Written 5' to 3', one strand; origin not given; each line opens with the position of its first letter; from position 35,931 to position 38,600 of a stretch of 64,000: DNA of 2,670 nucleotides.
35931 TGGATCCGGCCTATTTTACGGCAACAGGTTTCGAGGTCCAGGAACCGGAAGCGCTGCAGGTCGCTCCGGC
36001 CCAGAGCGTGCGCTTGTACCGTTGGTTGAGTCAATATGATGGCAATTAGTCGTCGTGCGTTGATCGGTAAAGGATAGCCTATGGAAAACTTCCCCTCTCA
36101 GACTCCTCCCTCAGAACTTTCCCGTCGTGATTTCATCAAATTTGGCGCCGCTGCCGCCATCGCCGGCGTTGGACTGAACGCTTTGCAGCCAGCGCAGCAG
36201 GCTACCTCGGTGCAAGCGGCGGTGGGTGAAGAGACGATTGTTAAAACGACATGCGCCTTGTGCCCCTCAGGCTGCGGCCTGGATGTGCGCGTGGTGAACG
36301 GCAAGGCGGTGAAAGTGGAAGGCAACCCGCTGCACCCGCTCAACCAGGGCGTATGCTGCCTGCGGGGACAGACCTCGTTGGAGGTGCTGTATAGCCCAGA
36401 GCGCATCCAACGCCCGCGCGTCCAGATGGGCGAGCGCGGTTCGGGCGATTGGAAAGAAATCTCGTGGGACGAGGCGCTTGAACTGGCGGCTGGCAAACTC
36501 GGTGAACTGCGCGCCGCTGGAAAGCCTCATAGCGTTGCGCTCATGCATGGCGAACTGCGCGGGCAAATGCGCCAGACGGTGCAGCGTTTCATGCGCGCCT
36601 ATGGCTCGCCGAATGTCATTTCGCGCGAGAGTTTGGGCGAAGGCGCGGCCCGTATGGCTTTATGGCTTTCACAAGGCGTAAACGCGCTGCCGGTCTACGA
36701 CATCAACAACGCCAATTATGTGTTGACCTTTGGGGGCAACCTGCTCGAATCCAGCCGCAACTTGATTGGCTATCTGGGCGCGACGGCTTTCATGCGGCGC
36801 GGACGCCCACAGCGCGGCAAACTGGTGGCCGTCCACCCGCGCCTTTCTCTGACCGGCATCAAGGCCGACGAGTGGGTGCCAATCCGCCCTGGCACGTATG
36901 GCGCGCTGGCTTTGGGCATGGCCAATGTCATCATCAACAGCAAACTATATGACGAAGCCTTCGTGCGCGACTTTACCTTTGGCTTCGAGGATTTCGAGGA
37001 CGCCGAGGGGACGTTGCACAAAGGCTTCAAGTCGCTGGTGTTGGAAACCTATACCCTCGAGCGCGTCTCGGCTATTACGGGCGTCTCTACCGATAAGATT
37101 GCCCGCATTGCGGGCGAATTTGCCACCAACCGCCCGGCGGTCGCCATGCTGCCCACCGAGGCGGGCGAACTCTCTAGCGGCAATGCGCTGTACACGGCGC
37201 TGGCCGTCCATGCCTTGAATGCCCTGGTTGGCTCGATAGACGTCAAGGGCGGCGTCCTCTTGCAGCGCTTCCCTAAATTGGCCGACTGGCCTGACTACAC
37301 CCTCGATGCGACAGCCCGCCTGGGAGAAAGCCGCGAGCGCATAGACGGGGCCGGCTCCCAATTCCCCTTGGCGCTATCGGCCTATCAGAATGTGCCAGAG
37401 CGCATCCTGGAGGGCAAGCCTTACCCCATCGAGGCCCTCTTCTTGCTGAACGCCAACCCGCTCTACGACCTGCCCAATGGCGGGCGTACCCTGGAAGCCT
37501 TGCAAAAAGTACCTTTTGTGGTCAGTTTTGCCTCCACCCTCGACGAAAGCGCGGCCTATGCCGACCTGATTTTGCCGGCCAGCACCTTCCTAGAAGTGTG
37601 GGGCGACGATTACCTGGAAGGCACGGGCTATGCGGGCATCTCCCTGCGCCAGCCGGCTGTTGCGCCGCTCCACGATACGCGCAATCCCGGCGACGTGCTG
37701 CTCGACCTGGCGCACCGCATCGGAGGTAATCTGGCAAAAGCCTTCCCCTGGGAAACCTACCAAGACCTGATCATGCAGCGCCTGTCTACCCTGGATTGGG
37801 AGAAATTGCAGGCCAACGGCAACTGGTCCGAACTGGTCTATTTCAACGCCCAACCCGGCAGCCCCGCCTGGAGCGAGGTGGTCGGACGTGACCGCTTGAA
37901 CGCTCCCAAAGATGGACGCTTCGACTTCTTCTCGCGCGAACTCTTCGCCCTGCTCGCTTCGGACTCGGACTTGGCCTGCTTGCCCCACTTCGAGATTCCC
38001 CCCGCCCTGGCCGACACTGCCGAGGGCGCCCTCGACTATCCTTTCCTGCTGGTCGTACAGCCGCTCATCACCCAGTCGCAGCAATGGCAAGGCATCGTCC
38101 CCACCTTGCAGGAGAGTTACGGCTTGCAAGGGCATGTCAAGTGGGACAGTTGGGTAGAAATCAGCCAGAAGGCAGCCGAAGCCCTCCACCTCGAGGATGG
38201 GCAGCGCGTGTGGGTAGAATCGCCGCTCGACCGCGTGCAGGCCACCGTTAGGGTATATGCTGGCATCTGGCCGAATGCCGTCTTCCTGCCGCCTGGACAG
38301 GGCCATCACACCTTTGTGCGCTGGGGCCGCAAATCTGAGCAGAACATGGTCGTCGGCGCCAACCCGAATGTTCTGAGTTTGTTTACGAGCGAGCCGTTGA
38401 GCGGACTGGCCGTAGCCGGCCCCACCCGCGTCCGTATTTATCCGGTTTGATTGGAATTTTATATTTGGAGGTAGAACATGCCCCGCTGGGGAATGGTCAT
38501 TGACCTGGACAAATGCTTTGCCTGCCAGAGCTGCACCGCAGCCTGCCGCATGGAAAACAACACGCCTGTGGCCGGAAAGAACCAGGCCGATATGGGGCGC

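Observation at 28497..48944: Reductive-type dsr locus (YeiH-dsrABDC-MK) lacking dsrJOP, extended by about 14 kb of accessory redox and maturation genes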

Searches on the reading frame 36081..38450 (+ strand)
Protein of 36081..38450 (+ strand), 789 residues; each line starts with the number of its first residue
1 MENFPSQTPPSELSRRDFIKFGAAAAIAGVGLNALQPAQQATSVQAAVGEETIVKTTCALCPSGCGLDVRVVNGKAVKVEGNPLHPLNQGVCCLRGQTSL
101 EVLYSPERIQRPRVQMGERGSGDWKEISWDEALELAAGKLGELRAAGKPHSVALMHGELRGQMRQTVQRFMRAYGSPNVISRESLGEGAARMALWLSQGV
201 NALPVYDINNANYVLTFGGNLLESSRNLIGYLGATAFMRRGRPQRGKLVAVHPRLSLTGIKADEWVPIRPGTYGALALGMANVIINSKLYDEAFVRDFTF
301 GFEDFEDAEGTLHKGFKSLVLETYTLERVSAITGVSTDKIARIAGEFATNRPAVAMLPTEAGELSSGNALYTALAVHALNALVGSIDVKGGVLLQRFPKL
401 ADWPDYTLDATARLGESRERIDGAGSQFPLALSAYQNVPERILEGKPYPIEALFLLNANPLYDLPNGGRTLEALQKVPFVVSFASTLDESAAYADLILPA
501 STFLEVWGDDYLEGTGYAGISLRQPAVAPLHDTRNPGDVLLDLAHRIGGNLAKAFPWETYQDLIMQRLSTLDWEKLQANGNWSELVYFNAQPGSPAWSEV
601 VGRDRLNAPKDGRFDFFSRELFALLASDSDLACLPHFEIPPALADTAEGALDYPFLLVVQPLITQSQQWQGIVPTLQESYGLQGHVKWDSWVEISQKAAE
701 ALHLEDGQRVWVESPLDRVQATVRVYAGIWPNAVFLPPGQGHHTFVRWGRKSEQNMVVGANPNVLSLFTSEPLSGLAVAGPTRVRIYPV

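Call 4: search_protein_families(library=pfam, proteins=[window:36081-38450:+])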
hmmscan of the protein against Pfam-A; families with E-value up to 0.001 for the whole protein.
window:36081-38450:+ (789 aa): 4 families
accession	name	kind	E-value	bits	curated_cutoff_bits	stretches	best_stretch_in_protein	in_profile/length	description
PF00384.28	Molybdopterin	-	7.8e-35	121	24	1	108-544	1-351/353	Molybdopterin oxidoreductase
PF04879.21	Molybdop_Fe4S4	-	3.2e-17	62.7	22.7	1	52-105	2-55/55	Molybdopterin oxidoreductase Fe4S4 domain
PF01568.27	Molydop_binding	-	3.7e-10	40.3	26.8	1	684-758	23-93/110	Molydopterin dinucleotide binding domain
PF10518.14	TAT_signal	-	9.6e-05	22.6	22.7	1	12-29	1-18/21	TAT (twin-arginine translocation) pathway signal sequence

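Call 12: search_protein_families(library=ncbifam, proteins=[window:36081-38450:+], max_evalue=0.01)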
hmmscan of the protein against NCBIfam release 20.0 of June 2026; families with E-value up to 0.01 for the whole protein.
window:36081-38450:+ (789 aa): 27 families (the best 25 are shown)
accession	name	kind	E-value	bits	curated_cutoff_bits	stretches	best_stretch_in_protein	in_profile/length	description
NF012032.0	PRK15488.1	equivalog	3.9e-100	336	694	1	12-569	2-547/759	thiosulfate reductase PhsA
NF041783.2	mnquin_red_QrcB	equivalog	2.8e-87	293.5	440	2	48-577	47-531/695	menaquinone reductase molybdopterin-binding-like subunit QrcB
NF041714.1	arsenate_red_ArrA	equivalog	2.8e-81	273.8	1600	2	13-547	3-567/848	arsenate respiratory reductase molybdopterin-containing subunit ArrA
TIGR01591.1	Fdh-alpha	equivalog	2.3e-57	194.5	666.25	2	56-390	1-315/672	formate dehydrogenase subunit alpha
TIGR02166.1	dmsA_ynfE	subfamily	4.9e-48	163.8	777.7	2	13-391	1-396/794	DMSO/selenate family reductase complex A subunit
TIGR03479.1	DMSO_red_II_alp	subfamily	1e-41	143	984.75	3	56-299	61-307/913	molybdopterin-dependent oxidoreductase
NF011567.1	PRK14991.1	equivalog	6e-38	130.2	1750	5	322-410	468-556/1022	tetrathionate reductase subunit TtrA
NF041885.1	selenate_YnfE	exception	5.3e-37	127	1675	1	13-391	3-403/805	selenate/tellurate reductase subunit YnfE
NF047855.1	AssmNtatRedNasC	equivalog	2.8e-34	118.4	1100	2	44-352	11-304/708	assimilatory nitrate reductase catalytic subunit NasC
NF011566.1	PRK14990.1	exception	3.8e-33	114.5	1600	1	11-391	12-416/814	dimethylsulfoxide reductase subunit A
NF041884.1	selenate_YnfF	exception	1.6e-32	112.3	1650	1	13-392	1-397/798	selenate/tellurate reductase subunit YnfF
TIGR01553.1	formate-DH-alph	equivalog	9.3e-31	106.4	814.2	1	13-301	2-306/1009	formate dehydrogenase-N subunit alpha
TIGR00509.1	bisC_fam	subfamily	6.5e-27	94.1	1017.55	1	115-767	62-731/772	molybdopterin guanine dinucleotide-containing S/N-oxide reductase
NF010055.0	PRK13532.1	equivalog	5.8e-23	81.1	904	1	12-226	2-222/830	nitrate reductase catalytic subunit NapA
NF041323.1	Nitr_red_NasA_Halo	equivalog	2.3e-20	72.7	1000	2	61-319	3-256/673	assimilatory nitrate reductase NasA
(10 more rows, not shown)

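Call 21: search_solved_structures(query=window:36081-38450:+, max_evalue=1e-10, show_alignments=1)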
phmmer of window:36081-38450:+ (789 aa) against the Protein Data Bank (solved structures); distinct sequences matched with E-value up to 1e-10: 45.
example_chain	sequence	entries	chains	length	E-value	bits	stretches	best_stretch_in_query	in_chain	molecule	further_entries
6cz7_A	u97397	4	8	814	2.5e-70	240.7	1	48-559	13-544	ArrA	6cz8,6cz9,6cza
2vpw_A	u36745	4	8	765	4.3e-60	206.8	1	14-578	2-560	THIOSULFATE REDUCTASE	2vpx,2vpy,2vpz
2e7z_A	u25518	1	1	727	1.1e-41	146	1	57-455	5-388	Acetylene hydratase Ahy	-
7bkb_D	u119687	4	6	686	1e-33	119.6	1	54-549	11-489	Formate dehydrogenase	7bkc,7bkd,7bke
2jim_A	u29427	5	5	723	1e-30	109.7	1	51-386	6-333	PERIPLASMIC NITRATE REDUCTASE | PROTEIN (PERIPLASMIC NITRATE REDUCTASE)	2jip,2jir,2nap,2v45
7qv7_S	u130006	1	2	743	1.9e-30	108.7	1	49-507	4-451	Hydrogen dependent carbon dioxide reductase subunit FdhF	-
2jio_A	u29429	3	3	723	4.9e-30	107.4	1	51-386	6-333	PERIPLASMIC NITRATE REDUCTASE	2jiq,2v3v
4ydd_A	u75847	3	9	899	1.1e-27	99.6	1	91-297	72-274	DMSO reductase family type II enzyme, molybdopterin subunit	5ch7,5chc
5e7o_A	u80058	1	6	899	1.3e-27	99.5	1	91-297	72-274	DMSO reductase family type II enzyme, molybdopterin subunit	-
9t1s_L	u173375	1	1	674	7.7e-27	96.9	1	53-350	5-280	formate dehydrogenase (coenzyme F420)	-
1aa6_A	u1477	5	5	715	1.3e-26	96.1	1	54-549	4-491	FORMATE DEHYDROGENASE H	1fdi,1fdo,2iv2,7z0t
7vw6_A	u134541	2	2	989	1.2e-25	92.9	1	33-594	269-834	Formate dehydrogenase | Tungsten-containing formate dehydrogenase alpha subunit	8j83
7e5z_A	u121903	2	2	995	1.3e-25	92.8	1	33-594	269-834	Formate dehydrogenase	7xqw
9vap_A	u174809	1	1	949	1.7e-23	85.8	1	8-355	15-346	Formate dehydrogenase molybdopterin-binding subunit FdhA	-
9wxb_B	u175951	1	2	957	6.7e-23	83.8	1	44-508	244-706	Formate dehydrogenase alpha subunit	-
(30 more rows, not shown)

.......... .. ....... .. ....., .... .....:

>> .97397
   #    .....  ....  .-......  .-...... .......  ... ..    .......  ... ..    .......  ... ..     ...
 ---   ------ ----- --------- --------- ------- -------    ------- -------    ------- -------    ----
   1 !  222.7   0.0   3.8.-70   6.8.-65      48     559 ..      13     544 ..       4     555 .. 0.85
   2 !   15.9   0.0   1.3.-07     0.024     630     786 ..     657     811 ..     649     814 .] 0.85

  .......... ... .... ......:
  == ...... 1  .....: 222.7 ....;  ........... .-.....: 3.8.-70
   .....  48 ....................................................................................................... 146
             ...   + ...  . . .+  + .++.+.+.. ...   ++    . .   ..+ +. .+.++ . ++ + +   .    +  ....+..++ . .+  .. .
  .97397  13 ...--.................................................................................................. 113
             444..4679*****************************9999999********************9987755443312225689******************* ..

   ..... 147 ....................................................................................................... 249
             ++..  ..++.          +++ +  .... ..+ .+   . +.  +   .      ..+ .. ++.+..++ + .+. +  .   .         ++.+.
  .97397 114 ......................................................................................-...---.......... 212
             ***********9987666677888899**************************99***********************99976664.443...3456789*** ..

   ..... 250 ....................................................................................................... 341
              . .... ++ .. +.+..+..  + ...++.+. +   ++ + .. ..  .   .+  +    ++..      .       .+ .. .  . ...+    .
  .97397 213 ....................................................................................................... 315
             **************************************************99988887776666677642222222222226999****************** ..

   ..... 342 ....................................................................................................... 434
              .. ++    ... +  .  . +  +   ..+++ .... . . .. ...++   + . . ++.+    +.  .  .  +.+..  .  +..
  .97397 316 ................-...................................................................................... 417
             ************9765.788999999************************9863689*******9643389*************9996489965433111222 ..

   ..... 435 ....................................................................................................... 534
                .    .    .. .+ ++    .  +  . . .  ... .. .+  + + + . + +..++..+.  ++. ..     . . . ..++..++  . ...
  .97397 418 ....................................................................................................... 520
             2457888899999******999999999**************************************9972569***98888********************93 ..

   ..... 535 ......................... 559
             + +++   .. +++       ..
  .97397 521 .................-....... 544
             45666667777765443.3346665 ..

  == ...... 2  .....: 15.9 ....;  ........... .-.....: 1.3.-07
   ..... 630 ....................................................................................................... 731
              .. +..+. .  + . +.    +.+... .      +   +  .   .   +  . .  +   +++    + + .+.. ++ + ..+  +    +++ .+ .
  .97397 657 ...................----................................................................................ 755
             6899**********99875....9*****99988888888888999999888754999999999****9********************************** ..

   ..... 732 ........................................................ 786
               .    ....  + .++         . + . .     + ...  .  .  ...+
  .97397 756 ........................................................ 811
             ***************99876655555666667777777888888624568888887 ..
